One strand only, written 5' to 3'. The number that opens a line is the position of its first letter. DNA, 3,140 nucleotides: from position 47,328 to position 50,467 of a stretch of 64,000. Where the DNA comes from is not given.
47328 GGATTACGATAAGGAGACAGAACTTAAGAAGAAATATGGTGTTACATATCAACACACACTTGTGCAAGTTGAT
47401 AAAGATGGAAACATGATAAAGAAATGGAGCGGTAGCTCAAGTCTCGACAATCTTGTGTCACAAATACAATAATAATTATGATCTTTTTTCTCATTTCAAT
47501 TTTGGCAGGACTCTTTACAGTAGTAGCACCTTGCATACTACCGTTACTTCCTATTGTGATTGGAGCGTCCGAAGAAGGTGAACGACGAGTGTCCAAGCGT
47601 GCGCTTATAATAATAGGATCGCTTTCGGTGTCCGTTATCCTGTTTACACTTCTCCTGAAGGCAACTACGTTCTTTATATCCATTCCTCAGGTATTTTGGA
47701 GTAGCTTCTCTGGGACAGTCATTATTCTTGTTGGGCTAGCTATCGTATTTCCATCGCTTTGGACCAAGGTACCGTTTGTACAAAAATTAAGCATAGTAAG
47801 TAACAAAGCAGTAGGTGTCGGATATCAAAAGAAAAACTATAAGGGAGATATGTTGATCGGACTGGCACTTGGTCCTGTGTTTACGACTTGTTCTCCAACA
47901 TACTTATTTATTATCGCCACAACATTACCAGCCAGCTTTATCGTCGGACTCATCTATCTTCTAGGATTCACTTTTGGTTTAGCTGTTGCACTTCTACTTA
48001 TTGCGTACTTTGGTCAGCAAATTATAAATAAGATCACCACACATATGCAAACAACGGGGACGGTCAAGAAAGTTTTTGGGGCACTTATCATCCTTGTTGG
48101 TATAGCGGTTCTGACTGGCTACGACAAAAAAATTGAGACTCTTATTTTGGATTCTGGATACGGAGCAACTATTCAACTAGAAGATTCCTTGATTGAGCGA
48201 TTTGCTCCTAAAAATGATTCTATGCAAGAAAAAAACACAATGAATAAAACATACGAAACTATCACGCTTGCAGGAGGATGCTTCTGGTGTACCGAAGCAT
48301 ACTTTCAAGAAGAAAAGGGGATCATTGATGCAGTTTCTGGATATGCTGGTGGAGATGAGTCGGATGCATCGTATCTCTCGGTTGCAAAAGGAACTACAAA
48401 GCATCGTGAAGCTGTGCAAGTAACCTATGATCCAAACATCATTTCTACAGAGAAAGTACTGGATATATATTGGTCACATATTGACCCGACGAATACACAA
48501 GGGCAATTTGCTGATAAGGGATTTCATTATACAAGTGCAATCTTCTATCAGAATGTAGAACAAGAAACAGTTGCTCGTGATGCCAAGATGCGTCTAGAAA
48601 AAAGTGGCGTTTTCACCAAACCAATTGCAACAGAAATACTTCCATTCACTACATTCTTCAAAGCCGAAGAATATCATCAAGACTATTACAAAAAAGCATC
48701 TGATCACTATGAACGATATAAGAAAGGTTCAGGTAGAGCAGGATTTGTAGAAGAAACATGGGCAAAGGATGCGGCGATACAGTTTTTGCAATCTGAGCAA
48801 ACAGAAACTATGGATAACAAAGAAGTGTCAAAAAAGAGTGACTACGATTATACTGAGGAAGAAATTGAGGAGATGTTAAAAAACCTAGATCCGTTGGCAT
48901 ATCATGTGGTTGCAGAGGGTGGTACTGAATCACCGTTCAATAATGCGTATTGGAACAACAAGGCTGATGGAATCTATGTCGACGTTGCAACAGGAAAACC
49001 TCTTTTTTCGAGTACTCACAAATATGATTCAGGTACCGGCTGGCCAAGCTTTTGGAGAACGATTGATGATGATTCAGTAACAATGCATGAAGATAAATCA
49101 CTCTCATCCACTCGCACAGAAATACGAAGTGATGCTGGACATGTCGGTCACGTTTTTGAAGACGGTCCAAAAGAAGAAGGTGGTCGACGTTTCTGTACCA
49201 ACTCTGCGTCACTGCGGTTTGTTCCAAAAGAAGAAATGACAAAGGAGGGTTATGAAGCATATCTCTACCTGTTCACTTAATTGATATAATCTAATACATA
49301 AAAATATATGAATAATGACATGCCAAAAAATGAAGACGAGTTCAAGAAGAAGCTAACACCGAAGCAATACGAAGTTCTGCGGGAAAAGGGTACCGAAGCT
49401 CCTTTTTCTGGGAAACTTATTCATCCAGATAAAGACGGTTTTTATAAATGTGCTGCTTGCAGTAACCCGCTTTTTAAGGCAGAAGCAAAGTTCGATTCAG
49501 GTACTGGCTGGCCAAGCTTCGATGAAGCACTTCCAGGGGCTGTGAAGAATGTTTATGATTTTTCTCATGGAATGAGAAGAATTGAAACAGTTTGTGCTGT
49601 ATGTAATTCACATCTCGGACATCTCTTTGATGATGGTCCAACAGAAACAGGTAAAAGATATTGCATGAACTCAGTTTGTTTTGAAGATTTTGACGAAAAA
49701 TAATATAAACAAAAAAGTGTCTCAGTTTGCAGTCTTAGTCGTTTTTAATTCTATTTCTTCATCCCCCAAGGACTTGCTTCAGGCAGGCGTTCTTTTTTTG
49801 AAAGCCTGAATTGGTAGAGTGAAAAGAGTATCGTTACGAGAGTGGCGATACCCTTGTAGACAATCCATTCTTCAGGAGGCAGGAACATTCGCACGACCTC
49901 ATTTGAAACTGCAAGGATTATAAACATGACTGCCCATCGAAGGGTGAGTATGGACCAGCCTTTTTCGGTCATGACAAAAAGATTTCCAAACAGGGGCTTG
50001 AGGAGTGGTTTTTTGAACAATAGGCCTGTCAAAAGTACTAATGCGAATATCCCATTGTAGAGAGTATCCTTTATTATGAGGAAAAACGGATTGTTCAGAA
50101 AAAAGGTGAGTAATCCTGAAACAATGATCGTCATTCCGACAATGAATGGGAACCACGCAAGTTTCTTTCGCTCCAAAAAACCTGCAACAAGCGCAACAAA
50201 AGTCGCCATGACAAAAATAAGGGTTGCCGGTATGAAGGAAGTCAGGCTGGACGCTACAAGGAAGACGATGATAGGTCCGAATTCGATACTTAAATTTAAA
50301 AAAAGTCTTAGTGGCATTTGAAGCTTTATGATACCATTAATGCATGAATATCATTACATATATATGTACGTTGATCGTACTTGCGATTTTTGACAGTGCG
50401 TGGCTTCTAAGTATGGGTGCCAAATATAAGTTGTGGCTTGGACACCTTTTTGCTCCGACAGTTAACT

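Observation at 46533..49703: Methionine-sulfoxide repair cluster led by a 44%-Met peptide and duplicated palindromic operator-promoters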

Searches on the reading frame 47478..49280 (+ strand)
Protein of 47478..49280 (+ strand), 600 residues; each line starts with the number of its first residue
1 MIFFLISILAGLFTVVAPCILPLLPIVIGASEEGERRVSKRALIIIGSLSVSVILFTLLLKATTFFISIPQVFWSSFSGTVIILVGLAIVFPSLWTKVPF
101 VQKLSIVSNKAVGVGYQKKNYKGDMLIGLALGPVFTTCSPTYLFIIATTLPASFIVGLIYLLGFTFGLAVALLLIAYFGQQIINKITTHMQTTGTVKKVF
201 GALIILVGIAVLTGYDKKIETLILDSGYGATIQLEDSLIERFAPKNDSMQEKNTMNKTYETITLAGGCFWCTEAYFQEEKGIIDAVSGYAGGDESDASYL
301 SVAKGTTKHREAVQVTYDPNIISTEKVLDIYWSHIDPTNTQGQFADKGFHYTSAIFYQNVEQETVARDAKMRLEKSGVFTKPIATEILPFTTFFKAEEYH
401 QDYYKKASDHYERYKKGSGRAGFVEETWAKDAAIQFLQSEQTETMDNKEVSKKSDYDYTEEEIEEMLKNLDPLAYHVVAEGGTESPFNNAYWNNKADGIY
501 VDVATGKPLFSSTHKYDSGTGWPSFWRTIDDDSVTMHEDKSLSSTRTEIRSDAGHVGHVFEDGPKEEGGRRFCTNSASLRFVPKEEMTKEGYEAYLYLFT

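Call 5: search_protein_families(library=pfam, proteins=[window:47478-49280:+], max_evalue=0.01)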
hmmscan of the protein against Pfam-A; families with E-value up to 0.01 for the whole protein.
window:47478-49280:+ (600 aa): 4 families
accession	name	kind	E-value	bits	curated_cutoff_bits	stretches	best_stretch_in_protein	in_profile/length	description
PF01625.27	PMSR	-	1.7e-56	191.2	23.7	1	261-412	1-152/153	Peptide methionine sulfoxide reductase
PF01641.26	SelR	-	1.2e-41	141.8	24.9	1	470-583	1-116/116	SelR domain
PF02683.22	DsbD_TM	-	1.4e-07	31.4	27.1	1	5-212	6-215/219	Cytochrome C biogenesis protein transmembrane domain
PF13386.12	DsbD_2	-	6.7e-06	26.6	24.9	1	8-209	3-198/199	Cytochrome C biogenesis protein transmembrane region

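Call 6: search_protein_families(library=ncbifam, proteins=[window:47478-49280:+], max_evalue=0.01)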
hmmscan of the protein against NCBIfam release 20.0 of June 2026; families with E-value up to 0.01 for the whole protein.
window:47478-49280:+ (600 aa): 8 families
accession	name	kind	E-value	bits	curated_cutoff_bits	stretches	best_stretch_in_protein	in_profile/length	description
NF010625.0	PRK14018.1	equivalog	5.4e-92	308.9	522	1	246-595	187-516/521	bifunctional peptide-methionine (S)-S-oxide reductase MsrA/peptide-methionine (R)-S-oxide reductase MsrB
NF004042.0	PRK05550.1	equivalog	6.1e-89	298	330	2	241-410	120-282/293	bifunctional methionine sulfoxide reductase B/A protein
TIGR00401.1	msrA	equivalog_domain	2.6e-50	170.8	108.1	1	260-411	1-152/153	peptide-methionine (S)-S-oxide reductase MsrA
TIGR00357.1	TIGR00357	equivalog_domain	2.6e-49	166.7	113.05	1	464-592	5-134/134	peptide-methionine (R)-S-oxide reductase MsrB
NF004036.0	PRK05508.1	equivalog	4.3e-20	71.7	179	1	468-585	4-120/121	methionine-R-sulfoxide reductase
NF004038.0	PRK05528.1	equivalog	1.8e-17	63.8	200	1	260-411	2-144/157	peptide-methionine (S)-S-oxide reductase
NF001419.0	PRK00293.1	subfamily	3.9e-07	29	330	1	5-234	173-404/574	protein-disulfide reductase DsbD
NF041383.1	Trx_VPGUxxT_two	exception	0.00057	19.6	275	1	251-330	137-199/287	VPGUxxT family thioredoxin-like (seleno)protein, type 2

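Call 7: find_encoding_contigs(protein=window:47478-49280:+, flank=8000, max_places=8)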
Protein window:47478-49280:+ (600 aa): 1 contig read that carries it; 1 place shown.
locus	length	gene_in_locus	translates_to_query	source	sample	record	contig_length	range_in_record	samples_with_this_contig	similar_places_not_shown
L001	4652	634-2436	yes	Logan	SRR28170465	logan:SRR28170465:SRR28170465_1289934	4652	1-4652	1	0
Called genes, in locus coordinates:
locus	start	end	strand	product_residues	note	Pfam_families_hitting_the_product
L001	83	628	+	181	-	PF00578:AhpC-TSA (weak), PF00085:Thioredoxin, PF13098:Thioredoxin_2, PF13905:Thioredoxin_8 (faint)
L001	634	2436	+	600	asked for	PF02683:DsbD_TM, PF13386:DsbD_2 (weak), PF01625:PMSR, PF01641:SelR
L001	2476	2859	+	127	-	PF01641:SelR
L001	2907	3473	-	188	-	PF04279:IspA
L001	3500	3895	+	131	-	PF09945:DUF2177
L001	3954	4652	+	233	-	?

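Call 10: find_related_loci(query=window:47478-49280:+, collection=genome_contigs, flank=6000)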
Query window:47478-49280:+ (600 aa) in genome_contigs; peptide patterns used: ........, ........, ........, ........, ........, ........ (x = any residue, [..] = any of these).
196 stretches matched a pattern; 139 encode a relative of the query (tblastn E <= 1e-3); the best 80 are kept; 80 distinct loci.
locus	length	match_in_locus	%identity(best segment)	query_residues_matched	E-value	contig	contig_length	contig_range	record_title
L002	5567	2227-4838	82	1-599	0e+0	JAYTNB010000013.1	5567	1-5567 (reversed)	MAG: bacterium isolate GFS_3870 GFS_3870_12, whole genome shotgun sequence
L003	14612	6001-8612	82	1-599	0e+0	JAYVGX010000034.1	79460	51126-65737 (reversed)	MAG: Candidatus Paceibacterota bacterium isolate GL47_Up_metabat_76 GL47_Up_metabat_76_33, whole genome shotgun sequence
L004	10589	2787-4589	82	1-599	0e+0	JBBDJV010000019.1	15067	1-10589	MAG: Candidatus Paceibacterota bacterium isolate LejiaA_42_15 Lejia_A_5690_length_15067_cov_8, whole genome shotgun sequ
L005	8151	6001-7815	81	1-599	0e+0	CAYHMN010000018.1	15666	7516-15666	MAG TPA_asm: uncultured Candidatus Saccharibacteria bacterium isolate ERP119705_co13_453 genome assembly, contig: NODE_4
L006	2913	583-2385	80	1-600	0e+0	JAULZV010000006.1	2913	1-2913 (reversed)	MAG: Candidatus Paceibacterota bacterium isolate P_PACE1 NODE_148244_length_2913_cov_3.587581, whole genome shotgun sequ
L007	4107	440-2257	78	1-600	0e+0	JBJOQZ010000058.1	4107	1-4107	MAG: Candidatus Parcubacteria bacterium isolate yakimariver_2019_sw_WHONDRS-S19S_0060_B_bin.61 scaffold_3422610, whole g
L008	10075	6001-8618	77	1-600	0e+0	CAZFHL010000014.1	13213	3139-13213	MAG TPA_asm: uncultured Candidatus Saccharibacteria bacterium isolate SRP150892_co2_467 genome assembly, contig: NODE_69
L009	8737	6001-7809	79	1-599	0e+0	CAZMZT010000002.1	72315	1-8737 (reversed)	MAG TPA_asm: uncultured Candidatus Saccharibacteria bacterium isolate SRP286056_co1_104 genome assembly, contig: NODE_30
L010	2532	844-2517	79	1-563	0e+0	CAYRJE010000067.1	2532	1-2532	MAG TPA_asm: uncultured Candidatus Saccharibacteria bacterium isolate SRP285395_co2_367 genome assembly, contig: NODE_69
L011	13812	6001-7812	78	1-600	0e+0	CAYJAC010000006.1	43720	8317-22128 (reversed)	MAG TPA_asm: uncultured Candidatus Saccharibacteria bacterium isolate ERP123247_co1_236 genome assembly, contig: NODE_47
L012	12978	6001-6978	50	258-599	7e-108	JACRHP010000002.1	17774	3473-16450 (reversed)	MAG: Candidatus Omnitrophota bacterium isolate NC_groundwater_1780_Pr3_B-0.1um_53_71 SR-2_scaffold_141_61527, whole geno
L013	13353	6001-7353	41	158-600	1e-107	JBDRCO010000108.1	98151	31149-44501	MAG: Pseudomonadota bacterium isolate MEGAHIT-group-1.187 k141_6817682, whole genome shotgun sequence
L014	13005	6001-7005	47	247-599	1e-104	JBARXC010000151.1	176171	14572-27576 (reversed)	MAG: bacterium isolate MFD12922_ilm_asm_bin33 k127_192067, whole genome shotgun sequence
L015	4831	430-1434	48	257-600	1e-104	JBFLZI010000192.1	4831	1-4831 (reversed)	MAG: Thermodesulfobacteriota bacterium isolate MAG107 MAG107_192, whole genome shotgun sequence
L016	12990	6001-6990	47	254-599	2e-103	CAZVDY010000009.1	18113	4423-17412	MAG TPA_asm: uncultured Desulfobulbaceae bacterium isolate binchicken_co219_365 genome assembly, contig: k141_260365, wh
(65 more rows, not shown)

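Call 55: search_solved_structures(query=window:47478-49277:+, max_evalue=1e-10)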
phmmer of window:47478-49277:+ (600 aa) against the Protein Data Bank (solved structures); distinct sequences matched with E-value up to 1e-10: 48.
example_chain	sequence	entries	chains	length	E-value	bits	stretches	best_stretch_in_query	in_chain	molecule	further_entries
7e43_B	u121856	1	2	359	7.1e-69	236.1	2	454-596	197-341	Peptide methionine sulfoxide reductase MsrA/MsrB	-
5fa9_A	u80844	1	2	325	2.3e-62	214.6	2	462-596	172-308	Peptide methionine sulfoxide reductase MsrA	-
3e0m_A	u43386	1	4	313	1.3e-59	205.6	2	456-596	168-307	Peptide methionine sulfoxide reductase msrA/msrB 1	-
3e0o_A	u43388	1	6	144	1.3e-40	142.9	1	464-599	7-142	Peptide methionine sulfoxide reductase msrB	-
2kzn_A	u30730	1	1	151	1.6e-40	142.6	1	464-599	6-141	Peptide methionine sulfoxide reductase msrB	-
7cto_A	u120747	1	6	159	5.7e-39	137.4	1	469-593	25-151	Peptide methionine sulfoxide reductase MsrB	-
1l1d_A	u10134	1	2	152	3e-37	131.7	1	463-594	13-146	peptide methionine sulfoxide reductase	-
3hcg_A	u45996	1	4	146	3.4e-37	131.6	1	464-594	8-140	Peptide methionine sulfoxide reductase msrA/msrB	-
3hch_A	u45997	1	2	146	4.9e-36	127.7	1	464-594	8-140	Peptide methionine sulfoxide reductase msrA/msrB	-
3bqg_A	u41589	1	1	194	1.1e-31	113.3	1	260-412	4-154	Peptide methionine sulfoxide reductase msrA/msrB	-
3bqe_A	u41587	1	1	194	1.7e-31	112.7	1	260-410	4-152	Peptide methionine sulfoxide reductase msrA/msrB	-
3bqh_A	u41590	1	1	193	2.1e-31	112.4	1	260-410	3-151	Peptide methionine sulfoxide reductase msrA/msrB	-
2k8d_A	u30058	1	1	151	2.3e-30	109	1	464-586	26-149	Peptide methionine sulfoxide reductase msrB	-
6q9v_B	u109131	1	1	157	2.4e-30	109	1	464-587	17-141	Methionine-R-sulfoxide reductase B3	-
6q9v_A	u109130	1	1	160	2.5e-30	108.9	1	464-587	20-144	Methionine-R-sulfoxide reductase B3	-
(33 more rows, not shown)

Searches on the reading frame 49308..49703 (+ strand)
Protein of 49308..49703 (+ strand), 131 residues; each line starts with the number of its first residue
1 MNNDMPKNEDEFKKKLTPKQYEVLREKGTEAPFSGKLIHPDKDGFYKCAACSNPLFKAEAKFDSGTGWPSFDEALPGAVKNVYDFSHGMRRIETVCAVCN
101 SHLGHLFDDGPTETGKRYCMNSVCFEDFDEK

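Call 5: search_protein_families(library=pfam, proteins=[window:49308-49703:+], max_evalue=0.01)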
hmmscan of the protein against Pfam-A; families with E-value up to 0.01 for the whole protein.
window:49308-49703:+ (131 aa): 1 family
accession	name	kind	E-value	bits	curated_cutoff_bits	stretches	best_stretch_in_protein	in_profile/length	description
PF01641.26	SelR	-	4.4e-46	156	24.9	1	16-125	1-112/116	SelR domain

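Call 6: search_protein_families(library=ncbifam, proteins=[window:49308-49703:+], max_evalue=0.01)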
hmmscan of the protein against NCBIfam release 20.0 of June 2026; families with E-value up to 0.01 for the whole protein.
window:49308-49703:+ (131 aa): 4 families
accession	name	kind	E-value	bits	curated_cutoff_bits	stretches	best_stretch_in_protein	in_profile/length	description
TIGR00357.1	TIGR00357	equivalog_domain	3.9e-47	159.6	113.05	1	7-125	2-121/134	peptide-methionine (R)-S-oxide reductase MsrB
NF004042.0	PRK05550.1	equivalog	1.3e-40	139.4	330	1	9-126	4-120/293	bifunctional methionine sulfoxide reductase B/A protein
NF004036.0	PRK05508.1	equivalog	1.4e-34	118.5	179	1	14-126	4-115/121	methionine-R-sulfoxide reductase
NF010625.0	PRK14018.1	equivalog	4.1e-29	101.5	522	1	8-123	381-498/521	bifunctional peptide-methionine (S)-S-oxide reductase MsrA/peptide-methionine (R)-S-oxide reductase MsrB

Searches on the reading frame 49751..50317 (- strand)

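Call 5: search_protein_families(library=pfam, proteins=[window:49751-50317:-], max_evalue=0.01)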
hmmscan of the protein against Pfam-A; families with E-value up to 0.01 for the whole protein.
window:49751-50317:- (188 aa): 1 family
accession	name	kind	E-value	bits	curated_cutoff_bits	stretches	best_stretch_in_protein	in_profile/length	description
PF04279.20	IspA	-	7.1e-34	118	28.7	1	8-172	2-168/176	Intracellular septation protein A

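Call 6: search_protein_families(library=ncbifam, proteins=[window:49751-50317:-], max_evalue=0.01)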
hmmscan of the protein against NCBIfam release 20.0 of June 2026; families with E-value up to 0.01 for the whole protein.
window:49751-50317:- (188 aa): 7 families
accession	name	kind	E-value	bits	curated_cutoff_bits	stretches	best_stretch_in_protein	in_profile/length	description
NF001323.0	PRK00259.1-1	equivalog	1.5e-37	129.2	196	1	6-180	10-189/198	septation protein A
TIGR00997.1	ispZ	equivalog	2.1e-31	109.5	165.2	1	10-179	4-175/178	septation protein IspZ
NF001324.0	PRK00259.1-2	equivalog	9.4e-20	71.8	187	1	11-167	5-166/181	septation protein A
NF001326.0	PRK00259.1-4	equivalog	5.8e-18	66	277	1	11-170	5-170/179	septation protein A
NF001325.0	PRK00259.1-3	equivalog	7.8e-16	59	180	1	10-169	4-165/177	septation protein A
NF041646.1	VC0807_fam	subfamily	2.7e-10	40.2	65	1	15-165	13-182/189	VC0807 family protein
NF001327.0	PRK00259.1-5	equivalog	2e-07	31.2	327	1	23-168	31-177/197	septation protein A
